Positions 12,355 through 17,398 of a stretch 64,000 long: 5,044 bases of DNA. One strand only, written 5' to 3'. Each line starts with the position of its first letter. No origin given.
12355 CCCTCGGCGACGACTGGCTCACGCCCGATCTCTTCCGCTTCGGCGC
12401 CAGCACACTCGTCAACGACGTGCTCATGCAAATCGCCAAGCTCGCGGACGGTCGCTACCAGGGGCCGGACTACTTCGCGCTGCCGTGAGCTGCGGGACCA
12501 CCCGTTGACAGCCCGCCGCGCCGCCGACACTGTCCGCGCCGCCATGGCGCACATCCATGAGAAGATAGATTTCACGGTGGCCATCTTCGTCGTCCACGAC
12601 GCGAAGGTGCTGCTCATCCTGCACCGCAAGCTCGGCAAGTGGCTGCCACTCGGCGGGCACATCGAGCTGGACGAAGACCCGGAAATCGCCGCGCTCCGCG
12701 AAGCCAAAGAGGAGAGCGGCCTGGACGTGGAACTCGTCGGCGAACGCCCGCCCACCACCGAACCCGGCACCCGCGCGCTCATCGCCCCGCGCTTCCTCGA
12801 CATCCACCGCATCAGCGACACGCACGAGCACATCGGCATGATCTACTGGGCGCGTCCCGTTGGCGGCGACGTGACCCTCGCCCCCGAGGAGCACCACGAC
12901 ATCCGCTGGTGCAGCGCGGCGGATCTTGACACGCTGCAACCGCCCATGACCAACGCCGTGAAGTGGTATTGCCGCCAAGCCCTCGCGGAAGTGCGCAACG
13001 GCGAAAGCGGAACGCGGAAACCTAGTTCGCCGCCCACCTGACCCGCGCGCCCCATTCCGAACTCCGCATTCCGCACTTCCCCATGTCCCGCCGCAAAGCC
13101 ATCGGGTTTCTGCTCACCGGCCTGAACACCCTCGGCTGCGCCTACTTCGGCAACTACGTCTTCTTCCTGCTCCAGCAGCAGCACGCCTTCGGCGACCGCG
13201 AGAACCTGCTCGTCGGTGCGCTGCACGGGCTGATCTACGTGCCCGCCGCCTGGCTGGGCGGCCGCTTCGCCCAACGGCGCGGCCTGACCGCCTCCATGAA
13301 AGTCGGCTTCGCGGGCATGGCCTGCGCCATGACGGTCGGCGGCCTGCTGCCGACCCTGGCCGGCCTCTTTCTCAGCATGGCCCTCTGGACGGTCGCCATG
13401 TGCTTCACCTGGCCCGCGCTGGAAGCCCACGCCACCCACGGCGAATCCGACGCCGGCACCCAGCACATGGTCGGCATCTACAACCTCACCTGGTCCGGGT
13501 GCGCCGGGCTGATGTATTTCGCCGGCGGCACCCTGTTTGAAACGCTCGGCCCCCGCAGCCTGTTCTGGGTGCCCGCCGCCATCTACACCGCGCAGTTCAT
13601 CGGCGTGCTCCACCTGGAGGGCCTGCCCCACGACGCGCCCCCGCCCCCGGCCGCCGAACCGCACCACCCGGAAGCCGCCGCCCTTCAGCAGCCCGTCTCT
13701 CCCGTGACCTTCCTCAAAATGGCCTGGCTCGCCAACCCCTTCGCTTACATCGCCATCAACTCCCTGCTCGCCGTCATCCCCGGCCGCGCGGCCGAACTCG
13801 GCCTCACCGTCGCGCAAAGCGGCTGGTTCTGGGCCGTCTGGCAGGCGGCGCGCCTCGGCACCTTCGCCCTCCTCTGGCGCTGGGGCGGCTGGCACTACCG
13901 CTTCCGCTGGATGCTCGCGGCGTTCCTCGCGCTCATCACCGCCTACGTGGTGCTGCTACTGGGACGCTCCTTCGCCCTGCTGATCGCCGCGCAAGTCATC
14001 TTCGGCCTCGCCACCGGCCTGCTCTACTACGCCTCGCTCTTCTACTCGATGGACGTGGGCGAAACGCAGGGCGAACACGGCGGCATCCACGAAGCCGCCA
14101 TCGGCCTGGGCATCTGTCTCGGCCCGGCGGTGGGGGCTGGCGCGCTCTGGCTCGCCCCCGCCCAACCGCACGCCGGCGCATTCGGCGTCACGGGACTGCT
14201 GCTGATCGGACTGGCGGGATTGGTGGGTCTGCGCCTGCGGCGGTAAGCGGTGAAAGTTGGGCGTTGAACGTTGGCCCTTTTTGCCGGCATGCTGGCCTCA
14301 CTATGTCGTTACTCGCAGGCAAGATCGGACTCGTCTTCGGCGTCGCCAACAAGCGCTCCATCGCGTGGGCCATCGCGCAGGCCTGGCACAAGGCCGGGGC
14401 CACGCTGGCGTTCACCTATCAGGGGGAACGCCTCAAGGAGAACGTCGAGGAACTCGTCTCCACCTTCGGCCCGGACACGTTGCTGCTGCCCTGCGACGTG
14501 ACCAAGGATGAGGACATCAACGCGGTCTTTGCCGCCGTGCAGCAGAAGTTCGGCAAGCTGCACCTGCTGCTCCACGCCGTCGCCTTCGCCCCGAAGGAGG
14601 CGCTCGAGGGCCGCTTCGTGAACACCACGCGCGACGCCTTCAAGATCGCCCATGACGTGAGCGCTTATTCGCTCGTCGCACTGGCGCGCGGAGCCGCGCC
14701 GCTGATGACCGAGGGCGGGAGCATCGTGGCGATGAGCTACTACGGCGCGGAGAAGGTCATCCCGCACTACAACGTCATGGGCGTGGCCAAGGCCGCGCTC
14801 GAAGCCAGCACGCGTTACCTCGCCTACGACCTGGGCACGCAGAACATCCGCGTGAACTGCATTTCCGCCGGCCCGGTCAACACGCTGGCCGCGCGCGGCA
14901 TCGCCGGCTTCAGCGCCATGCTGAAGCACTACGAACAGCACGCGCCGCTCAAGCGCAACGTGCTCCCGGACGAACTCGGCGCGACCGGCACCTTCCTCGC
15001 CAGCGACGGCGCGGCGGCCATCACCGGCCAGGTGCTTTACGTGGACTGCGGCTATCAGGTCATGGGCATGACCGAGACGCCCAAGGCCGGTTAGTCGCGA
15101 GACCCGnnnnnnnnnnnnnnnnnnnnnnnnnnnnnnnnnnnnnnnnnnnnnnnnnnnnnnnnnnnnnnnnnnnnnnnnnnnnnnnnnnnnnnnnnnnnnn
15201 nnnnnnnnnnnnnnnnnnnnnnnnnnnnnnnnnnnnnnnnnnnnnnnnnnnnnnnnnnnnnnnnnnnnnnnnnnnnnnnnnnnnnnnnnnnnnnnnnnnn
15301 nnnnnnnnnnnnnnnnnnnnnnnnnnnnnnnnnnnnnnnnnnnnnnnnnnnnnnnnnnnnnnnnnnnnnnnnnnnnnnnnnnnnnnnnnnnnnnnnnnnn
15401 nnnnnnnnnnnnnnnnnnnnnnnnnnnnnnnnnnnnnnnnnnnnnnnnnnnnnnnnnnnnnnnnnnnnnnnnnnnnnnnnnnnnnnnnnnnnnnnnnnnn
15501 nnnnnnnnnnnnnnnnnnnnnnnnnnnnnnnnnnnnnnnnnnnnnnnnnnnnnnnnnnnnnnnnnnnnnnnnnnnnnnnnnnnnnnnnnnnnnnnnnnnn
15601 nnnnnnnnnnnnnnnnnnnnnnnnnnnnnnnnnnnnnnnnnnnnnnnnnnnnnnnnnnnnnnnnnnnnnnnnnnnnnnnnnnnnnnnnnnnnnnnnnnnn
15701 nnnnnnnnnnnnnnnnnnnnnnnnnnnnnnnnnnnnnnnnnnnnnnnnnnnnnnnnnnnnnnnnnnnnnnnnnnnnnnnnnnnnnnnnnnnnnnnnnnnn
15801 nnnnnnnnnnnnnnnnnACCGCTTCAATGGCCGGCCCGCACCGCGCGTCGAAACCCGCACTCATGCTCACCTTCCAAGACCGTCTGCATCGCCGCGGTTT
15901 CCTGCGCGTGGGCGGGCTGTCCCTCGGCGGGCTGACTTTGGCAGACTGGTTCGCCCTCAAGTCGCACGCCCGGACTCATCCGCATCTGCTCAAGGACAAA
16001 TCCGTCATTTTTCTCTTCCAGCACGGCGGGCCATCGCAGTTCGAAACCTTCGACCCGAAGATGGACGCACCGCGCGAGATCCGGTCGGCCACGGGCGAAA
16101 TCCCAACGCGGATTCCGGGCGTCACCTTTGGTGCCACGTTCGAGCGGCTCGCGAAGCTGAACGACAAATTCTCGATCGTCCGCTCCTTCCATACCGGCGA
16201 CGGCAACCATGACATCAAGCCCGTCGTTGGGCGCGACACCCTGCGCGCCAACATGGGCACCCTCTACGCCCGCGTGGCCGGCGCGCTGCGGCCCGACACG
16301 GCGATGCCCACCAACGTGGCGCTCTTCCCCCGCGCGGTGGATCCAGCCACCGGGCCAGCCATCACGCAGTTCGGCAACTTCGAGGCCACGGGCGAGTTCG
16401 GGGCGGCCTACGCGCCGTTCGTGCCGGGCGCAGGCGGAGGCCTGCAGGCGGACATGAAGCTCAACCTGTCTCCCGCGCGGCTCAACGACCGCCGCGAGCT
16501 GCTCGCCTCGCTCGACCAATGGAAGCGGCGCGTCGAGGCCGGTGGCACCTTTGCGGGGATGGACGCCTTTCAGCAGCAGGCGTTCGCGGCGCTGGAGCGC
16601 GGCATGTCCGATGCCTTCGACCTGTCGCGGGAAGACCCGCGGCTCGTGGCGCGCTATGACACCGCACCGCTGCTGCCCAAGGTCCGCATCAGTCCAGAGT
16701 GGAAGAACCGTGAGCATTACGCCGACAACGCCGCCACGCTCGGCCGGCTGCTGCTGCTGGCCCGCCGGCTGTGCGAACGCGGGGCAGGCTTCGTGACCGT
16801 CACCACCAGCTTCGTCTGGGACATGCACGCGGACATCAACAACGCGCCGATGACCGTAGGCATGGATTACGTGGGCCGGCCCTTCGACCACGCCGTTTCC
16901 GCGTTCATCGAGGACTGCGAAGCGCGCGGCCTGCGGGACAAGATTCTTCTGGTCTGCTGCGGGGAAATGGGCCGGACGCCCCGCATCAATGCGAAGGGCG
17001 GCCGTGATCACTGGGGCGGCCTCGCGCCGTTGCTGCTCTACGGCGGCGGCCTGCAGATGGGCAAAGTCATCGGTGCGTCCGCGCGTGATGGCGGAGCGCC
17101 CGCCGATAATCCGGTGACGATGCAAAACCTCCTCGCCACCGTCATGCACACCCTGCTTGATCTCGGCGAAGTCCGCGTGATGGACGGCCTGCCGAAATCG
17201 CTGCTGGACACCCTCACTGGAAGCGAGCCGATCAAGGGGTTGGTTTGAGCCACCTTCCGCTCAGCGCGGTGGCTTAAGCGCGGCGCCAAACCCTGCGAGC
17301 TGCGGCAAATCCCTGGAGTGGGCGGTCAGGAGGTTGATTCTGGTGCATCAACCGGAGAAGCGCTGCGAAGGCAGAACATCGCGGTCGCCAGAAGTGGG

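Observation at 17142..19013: Perfect 107-bp direct repeat of a gene 3' end brackets a 1.66-kb insert encoding two paralogous membrane ORFans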

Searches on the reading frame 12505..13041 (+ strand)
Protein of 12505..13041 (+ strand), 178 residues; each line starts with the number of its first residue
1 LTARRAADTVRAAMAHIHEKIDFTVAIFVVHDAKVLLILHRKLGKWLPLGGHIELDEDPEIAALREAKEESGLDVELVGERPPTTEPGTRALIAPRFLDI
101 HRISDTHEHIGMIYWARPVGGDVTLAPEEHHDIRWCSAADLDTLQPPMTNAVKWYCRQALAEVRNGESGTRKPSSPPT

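Call 61: search_protein_families(library=pfam, proteins=[window:12505-13041:+], max_evalue=0.00001)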
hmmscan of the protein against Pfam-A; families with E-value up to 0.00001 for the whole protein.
window:12505-13041:+ (178 aa): 1 family
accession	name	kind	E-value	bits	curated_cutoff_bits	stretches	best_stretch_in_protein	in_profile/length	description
PF00293.34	NUDIX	-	2.1e-17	63.8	21.1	1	24-154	5-133/134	NUDIX domain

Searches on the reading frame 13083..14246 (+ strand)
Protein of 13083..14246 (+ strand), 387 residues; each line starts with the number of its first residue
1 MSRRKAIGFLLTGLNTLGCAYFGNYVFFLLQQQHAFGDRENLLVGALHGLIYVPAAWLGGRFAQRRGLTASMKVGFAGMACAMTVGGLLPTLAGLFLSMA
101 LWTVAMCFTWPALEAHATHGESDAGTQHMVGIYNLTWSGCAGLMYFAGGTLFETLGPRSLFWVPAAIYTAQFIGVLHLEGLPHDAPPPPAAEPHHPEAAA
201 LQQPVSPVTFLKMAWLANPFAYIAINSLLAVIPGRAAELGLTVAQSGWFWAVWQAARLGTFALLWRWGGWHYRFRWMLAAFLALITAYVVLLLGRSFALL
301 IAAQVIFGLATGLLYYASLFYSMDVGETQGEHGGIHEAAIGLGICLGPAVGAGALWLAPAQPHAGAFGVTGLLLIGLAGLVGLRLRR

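Call 61: search_protein_families(library=pfam, proteins=[window:13083-14246:+], max_evalue=0.00001)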
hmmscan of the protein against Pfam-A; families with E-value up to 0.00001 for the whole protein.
window:13083-14246:+ (387 aa): 1 family
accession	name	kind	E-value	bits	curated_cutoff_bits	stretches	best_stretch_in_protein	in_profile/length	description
PF07690.21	MFS_1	-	9.6e-15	54.8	33.4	1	16-348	9-347/347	Major Facilitator Superfamily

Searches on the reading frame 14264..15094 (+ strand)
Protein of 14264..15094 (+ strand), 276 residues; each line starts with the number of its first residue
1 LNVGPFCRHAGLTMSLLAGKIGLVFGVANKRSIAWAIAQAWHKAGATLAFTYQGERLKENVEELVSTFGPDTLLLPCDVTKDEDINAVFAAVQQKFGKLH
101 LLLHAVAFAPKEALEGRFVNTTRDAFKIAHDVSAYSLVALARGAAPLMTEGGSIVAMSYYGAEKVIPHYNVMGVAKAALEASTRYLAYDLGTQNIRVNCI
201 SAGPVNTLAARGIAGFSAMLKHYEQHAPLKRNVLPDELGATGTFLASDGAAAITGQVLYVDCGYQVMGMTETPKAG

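Call 61: search_protein_families(library=pfam, proteins=[window:14264-15094:+], max_evalue=0.00001)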
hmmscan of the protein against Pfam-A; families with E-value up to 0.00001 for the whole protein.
window:14264-15094:+ (276 aa): 2 families
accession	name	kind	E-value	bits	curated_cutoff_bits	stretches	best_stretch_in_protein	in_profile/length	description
PF13561.12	adh_short_C2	-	1.3e-92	310.2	27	1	26-264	1-235/236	Enoyl-(Acyl carrier protein) reductase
PF00106.31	adh_short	-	3.8e-24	85.7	26.6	1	30-209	9-186/195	short chain dehydrogenase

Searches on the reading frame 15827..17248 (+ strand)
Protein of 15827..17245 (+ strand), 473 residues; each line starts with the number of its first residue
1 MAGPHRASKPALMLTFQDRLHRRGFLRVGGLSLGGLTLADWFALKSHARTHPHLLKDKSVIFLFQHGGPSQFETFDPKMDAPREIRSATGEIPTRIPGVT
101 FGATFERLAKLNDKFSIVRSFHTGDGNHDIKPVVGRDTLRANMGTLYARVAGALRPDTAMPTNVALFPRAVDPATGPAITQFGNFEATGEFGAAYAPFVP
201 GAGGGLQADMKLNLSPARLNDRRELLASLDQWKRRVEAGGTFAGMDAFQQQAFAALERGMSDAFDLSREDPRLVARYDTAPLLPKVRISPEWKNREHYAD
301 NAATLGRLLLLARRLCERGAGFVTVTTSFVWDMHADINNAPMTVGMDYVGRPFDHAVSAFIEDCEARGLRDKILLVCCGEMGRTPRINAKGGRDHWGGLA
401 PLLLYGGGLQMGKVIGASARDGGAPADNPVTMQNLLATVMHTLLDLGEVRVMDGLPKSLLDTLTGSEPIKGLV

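Call 4: search_protein_families(library=pfam, proteins=[window:15860-17248:+], max_evalue=1)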
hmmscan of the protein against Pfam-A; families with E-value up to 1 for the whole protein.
window:15860-17248:+ (462 aa): 1 family
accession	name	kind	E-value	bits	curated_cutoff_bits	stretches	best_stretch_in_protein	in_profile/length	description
PF07394.17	DUF1501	-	1.4e-59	202.7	27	1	47-432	2-361/390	Protein of unknown function (DUF1501)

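Call 38: find_related_loci(query=window:15827-17245:+, collection=genome_contigs, flank=6000)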
Query window:15827-17245:+ (473 aa) in genome_contigs; peptide patterns used: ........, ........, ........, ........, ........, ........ (x = any residue, [..] = any of these).
598 stretches matched a pattern (row limit reached: there are more); 586 encode a relative of the query (tblastn E <= 1e-3); the best 80 are kept; 80 distinct loci.
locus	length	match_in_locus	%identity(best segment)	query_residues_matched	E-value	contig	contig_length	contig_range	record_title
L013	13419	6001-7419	87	1-473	0e+0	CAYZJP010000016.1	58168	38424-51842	MAG TPA_asm: uncultured Klebsiella sp. isolate binchicken_co185_144 genome assembly, contig: NODE_701_length_58168_cov_7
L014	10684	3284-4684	88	7-473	0e+0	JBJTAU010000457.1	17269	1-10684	MAG: Limisphaerales bacterium isolate samp_4332_semibin_324 samp_4332_1898196, whole genome shotgun sequence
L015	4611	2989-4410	86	6-473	0e+0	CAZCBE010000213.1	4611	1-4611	MAG TPA_asm: uncultured Klebsiella sp. isolate SRP292972_co3_125 genome assembly, contig: NODE_6257_length_4611_cov_21.3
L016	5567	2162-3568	85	11-473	0e+0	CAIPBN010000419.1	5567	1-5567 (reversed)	MAG: uncultured Verrucomicrobia bacterium isolate Erken-D9_bin-0968 genome assembly, contig: bin-0968:419/949, whole gen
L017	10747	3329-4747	87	1-473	0e+0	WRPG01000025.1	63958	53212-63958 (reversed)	MAG: Limisphaerales bacterium isolate X3_MaxBin.016 scaffold_330, whole genome shotgun sequence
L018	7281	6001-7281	85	8-428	0e+0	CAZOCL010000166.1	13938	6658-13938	MAG TPA_asm: uncultured Klebsiella sp. isolate SRP193066_co2_110 genome assembly, contig: NODE_2316_length_13938_cov_10.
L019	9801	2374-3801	70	1-473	0e+0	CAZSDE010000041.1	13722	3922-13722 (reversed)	MAG TPA_asm: uncultured Akkermansia sp. isolate SRP193358_co1_715 genome assembly, contig: NODE_12326_length_13722_cov_3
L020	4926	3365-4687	75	33-473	0e+0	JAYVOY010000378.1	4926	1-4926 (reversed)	MAG: Verrucomicrobiota bacterium isolate GL72_DN_metabat_113 GL72_DN_metabat_113_377, whole genome shotgun sequence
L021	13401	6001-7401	71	13-473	0e+0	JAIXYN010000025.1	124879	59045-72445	MAG: Verrucomicrobiaceae bacterium isolate D8_MAG_00016 pond_D8_MAG_00016_000000000080, whole genome shotgun sequence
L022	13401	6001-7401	72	13-473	0e+0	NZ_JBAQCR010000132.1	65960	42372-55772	MAG: Prosthecobacter sp. isolate MFD12010_ilm_asm_bin26 k127_139372, whole genome shotgun sequence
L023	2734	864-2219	71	22-473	0e+0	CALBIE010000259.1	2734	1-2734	MAG TPA_asm: uncultured Verrucomicrobiales bacterium isolate ERR2206756_bin.174_CONCOCT_v1.1_MAG genome assembly, contig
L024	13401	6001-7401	70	13-473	0e+0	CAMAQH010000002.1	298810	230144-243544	MAG: Prosthecobacter debontii isolate AH-03may19-213 genome assembly, contig: AH-03may19-C6, whole genome shotgun sequen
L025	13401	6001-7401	71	13-473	0e+0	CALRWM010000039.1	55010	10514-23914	MAG: Prosthecobacter debontii isolate JJ-ME9A6-316-5-m2-bin106 genome assembly, contig: JJ-ME9A6-316-C160, whole genome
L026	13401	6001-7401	72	13-473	0e+0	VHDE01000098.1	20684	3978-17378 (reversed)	MAG: Verrucomicrobia bacterium isolate K_Offshore_80m_m1_157 K_Offshore_80m_m1_157_Ga0194132_10005421, whole genome shot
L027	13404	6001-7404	70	12-473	0e+0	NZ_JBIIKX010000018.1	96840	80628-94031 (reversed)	MAG: Prosthecobacter sp. isolate ME2001-11-26pf_3300042887_group1_bin85 Rohwer_bin2772_scaffold_83_c1, whole genome shot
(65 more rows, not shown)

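Call 65: find_related_loci(query=window:15827-17245:+, collection=metagenome_contigs, flank=6000)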
Query window:15827-17245:+ (473 aa) in metagenome_contigs; peptide patterns used: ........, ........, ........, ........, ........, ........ (x = any residue, [..] = any of these).
600 stretches matched a pattern (row limit reached: there are more); 565 encode a relative of the query (tblastn E <= 1e-3); the best 80 are kept; 80 distinct loci.
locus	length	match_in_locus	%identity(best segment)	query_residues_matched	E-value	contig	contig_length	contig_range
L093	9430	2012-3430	100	1-473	0e+0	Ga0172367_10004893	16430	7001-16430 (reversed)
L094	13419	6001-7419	87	1-473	0e+0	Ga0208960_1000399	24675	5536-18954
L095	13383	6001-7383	90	13-473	0e+0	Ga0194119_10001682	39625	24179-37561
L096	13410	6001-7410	87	4-473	0e+0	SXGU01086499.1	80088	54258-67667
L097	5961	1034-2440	86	11-473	0e+0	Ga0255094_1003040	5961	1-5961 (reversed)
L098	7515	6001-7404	71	12-473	0e+0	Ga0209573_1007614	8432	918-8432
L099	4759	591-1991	70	13-473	0e+0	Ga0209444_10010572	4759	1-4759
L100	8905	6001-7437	67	1-473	0e+0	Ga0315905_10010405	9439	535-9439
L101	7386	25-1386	70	21-473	0e+0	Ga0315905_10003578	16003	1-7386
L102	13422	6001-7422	69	3-473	0e+0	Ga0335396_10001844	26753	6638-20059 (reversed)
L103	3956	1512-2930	69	2-473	0e+0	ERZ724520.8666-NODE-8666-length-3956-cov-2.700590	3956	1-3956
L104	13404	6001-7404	71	12-473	0e+0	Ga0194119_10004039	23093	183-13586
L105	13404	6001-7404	71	12-473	0e+0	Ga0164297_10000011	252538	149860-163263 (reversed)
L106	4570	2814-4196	70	13-473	0e+0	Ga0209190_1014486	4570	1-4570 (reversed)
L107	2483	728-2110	70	13-473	0e+0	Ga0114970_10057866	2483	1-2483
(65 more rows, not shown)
